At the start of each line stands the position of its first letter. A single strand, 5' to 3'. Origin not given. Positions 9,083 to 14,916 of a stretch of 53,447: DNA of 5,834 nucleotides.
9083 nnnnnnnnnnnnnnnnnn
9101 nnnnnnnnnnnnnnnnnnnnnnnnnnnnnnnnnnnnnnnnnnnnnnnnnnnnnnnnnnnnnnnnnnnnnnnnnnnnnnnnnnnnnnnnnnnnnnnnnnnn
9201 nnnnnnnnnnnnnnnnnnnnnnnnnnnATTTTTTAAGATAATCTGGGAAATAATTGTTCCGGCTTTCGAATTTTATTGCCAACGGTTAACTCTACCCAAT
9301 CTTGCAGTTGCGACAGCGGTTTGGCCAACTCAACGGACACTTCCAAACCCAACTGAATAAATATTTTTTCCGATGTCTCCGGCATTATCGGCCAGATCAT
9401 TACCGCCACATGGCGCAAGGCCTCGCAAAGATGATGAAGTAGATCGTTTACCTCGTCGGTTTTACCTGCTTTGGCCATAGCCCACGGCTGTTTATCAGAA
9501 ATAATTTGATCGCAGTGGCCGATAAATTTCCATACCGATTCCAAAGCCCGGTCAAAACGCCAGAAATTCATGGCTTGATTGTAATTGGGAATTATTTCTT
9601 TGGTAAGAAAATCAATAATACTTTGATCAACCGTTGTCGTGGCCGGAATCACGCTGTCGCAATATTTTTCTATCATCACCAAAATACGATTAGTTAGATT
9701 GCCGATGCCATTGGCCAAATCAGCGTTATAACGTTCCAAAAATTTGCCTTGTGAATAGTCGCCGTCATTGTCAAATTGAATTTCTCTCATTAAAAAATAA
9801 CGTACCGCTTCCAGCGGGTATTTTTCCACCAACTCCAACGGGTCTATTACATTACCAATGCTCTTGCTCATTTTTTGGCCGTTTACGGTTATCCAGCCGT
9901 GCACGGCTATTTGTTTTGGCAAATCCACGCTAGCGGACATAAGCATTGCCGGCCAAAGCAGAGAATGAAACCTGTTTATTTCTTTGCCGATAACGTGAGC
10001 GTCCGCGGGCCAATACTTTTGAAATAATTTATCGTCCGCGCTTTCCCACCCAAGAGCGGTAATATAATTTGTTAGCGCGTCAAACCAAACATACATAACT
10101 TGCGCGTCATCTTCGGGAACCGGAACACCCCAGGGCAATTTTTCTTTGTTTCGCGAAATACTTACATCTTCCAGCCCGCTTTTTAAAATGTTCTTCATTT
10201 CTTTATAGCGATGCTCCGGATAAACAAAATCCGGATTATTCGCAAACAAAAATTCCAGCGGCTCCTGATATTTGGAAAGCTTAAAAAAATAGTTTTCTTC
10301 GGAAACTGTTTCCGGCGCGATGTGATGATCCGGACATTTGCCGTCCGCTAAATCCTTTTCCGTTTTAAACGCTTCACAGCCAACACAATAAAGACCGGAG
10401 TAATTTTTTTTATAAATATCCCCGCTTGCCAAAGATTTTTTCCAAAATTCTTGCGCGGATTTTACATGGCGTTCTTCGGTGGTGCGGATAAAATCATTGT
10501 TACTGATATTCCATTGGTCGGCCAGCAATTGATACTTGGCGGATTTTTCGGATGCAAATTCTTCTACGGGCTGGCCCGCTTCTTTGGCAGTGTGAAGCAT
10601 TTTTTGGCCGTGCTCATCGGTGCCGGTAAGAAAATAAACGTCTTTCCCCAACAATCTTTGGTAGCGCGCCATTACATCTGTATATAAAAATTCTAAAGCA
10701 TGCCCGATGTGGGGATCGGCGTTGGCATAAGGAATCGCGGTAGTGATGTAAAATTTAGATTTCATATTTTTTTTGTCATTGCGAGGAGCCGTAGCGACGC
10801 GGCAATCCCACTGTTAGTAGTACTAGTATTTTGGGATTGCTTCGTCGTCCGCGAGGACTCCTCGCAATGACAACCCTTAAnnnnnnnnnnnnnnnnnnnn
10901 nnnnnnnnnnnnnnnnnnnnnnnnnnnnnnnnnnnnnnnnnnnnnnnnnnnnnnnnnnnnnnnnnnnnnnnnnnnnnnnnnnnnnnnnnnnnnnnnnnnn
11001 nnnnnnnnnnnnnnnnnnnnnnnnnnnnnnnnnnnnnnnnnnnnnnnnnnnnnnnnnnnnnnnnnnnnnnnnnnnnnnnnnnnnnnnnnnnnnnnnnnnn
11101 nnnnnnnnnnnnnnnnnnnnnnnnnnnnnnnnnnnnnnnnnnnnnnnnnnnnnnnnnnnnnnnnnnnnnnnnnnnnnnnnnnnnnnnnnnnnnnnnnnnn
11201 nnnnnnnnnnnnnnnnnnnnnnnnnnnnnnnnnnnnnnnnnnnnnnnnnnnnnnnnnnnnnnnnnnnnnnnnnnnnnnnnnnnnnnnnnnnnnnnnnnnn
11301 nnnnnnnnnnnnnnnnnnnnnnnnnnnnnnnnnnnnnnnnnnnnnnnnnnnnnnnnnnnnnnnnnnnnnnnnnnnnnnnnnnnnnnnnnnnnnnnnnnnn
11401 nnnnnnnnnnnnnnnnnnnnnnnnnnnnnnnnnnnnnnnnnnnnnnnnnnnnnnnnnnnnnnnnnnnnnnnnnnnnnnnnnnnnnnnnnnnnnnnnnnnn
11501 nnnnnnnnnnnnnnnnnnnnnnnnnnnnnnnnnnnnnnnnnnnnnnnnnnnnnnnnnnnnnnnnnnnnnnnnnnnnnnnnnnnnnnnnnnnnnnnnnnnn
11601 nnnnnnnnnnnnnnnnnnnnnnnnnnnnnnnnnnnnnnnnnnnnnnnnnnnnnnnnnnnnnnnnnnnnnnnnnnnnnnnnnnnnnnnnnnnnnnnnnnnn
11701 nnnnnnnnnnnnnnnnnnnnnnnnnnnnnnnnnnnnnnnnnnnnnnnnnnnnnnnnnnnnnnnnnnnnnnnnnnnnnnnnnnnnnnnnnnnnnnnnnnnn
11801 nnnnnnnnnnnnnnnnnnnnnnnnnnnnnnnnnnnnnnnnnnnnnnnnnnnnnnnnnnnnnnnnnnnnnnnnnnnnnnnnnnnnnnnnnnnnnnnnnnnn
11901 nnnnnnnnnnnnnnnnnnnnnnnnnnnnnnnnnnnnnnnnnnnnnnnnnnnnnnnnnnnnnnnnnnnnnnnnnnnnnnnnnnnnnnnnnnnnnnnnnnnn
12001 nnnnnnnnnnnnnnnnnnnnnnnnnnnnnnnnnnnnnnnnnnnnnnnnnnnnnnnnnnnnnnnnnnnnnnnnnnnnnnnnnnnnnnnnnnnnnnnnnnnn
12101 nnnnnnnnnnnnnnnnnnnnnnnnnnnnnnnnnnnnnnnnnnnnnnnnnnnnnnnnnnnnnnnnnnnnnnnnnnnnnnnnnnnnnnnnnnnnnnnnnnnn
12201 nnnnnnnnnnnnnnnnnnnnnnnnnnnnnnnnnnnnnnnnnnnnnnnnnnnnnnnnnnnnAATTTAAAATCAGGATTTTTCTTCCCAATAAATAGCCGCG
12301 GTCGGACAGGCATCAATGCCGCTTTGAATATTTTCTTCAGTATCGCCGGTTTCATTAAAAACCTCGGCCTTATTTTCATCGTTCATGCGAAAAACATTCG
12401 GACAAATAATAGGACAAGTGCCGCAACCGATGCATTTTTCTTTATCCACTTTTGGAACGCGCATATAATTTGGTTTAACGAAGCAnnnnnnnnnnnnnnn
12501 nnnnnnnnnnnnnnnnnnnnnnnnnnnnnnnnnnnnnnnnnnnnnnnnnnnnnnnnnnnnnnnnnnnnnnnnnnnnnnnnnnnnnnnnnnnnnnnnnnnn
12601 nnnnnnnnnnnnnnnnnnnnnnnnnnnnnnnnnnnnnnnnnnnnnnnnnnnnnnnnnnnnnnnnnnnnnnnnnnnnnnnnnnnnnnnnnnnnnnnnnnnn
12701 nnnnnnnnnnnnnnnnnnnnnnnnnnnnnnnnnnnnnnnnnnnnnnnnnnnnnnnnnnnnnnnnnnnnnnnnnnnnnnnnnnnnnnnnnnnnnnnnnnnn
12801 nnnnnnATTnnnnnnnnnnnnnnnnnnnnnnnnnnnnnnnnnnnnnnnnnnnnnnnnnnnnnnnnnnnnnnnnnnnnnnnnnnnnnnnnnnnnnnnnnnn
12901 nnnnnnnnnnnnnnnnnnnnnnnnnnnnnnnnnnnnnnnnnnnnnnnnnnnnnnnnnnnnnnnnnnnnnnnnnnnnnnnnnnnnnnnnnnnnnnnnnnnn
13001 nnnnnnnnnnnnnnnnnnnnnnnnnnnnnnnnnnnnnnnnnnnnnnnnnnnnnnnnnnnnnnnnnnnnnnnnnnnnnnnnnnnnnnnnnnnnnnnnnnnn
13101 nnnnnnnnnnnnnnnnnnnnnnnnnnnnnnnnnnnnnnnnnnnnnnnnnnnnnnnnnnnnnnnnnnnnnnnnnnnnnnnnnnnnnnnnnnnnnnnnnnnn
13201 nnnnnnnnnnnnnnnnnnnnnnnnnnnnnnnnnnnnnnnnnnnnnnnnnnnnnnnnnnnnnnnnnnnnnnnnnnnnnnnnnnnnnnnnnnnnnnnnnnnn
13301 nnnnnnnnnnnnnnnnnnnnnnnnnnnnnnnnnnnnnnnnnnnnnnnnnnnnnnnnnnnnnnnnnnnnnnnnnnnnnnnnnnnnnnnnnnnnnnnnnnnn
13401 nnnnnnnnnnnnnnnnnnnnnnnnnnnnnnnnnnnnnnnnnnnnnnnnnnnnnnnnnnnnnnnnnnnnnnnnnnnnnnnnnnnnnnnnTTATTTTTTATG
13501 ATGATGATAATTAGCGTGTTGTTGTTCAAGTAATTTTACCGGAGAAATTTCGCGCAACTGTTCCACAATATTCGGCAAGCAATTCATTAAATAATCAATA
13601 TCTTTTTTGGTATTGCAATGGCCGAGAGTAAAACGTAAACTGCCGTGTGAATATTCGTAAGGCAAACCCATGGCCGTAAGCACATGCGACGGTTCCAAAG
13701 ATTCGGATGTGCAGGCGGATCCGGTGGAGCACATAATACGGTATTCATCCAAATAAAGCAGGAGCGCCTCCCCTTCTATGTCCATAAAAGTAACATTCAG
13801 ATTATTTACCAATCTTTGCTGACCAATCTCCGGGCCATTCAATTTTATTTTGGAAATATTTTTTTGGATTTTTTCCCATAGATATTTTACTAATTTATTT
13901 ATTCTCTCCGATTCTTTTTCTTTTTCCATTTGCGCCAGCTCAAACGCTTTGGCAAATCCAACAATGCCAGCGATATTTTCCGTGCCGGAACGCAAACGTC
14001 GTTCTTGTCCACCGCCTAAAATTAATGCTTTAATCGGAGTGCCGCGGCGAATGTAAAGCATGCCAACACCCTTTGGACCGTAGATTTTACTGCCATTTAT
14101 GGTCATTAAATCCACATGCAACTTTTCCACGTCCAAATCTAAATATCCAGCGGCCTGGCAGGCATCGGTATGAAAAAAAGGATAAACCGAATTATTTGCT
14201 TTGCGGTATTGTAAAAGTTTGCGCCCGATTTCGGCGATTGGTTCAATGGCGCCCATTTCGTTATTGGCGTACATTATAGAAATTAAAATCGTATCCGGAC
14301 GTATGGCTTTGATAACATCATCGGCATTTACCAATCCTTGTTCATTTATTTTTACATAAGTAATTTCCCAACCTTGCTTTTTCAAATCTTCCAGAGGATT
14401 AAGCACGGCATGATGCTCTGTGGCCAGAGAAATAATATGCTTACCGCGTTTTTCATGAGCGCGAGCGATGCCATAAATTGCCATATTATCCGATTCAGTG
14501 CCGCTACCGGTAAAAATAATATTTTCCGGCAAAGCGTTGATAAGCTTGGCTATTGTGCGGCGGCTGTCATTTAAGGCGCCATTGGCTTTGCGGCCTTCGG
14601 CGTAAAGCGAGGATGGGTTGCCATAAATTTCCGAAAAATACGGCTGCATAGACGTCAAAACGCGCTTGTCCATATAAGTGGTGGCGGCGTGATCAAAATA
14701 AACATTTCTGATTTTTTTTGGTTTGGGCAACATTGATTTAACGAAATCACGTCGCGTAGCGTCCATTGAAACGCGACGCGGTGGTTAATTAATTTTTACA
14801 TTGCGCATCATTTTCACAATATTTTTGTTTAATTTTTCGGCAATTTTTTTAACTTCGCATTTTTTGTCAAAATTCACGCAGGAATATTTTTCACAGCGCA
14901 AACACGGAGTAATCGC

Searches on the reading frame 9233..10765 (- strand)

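Call 28: search_protein_families(library=pfam, proteins=[window:9233-10765:-], max_evalue=0.001)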
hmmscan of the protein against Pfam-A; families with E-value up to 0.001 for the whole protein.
window:9233-10765:- (510 aa): 5 families
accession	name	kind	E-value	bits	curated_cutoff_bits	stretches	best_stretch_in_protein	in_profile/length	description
PF09334.17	tRNA-synt_1g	-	3.7e-109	365.5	20.1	2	138-361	163-390/391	tRNA synthetases class I (M)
PF00133.28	tRNA-synt_1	-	1.5e-29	103.4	22.7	2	220-326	295-403/414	tRNA synthetases class I (I, L, M and V)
PF01406.26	tRNA-synt_1e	-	7.6e-17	62.1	27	2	16-147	21-145/301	tRNA synthetases class I (C) catalytic domain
PF08264.19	Anticodon_1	-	2.5e-06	27.9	25.1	1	389-482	9-103/148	Anticodon-binding domain of tRNA ligase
PF01921.24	tRNA-synt_1f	-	0.00019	20.9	27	0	289-327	272-311/360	tRNA synthetases class I (K)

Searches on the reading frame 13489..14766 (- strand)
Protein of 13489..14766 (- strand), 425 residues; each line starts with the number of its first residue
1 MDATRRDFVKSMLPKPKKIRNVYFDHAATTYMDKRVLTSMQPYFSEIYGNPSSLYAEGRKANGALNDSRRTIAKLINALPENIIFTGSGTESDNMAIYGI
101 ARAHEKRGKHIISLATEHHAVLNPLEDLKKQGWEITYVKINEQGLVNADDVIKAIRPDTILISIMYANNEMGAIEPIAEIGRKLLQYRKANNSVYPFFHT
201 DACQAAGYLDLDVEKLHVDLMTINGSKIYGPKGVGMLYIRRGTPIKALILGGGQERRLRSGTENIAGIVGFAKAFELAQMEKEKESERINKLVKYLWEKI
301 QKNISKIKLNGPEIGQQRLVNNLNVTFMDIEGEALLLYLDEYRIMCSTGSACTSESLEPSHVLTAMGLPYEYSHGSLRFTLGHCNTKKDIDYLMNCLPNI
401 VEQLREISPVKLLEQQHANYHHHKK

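Call 28: search_protein_families(library=pfam, proteins=[window:13489-14766:-], max_evalue=0.001)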
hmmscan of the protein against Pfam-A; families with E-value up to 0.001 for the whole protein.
window:13489-14766:- (425 aa): 1 family
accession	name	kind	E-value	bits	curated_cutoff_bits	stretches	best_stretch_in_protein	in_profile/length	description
PF00266.25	Aminotran_5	-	4.9e-77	259.8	21.5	1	22-393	1-371/371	Aminotransferase class-V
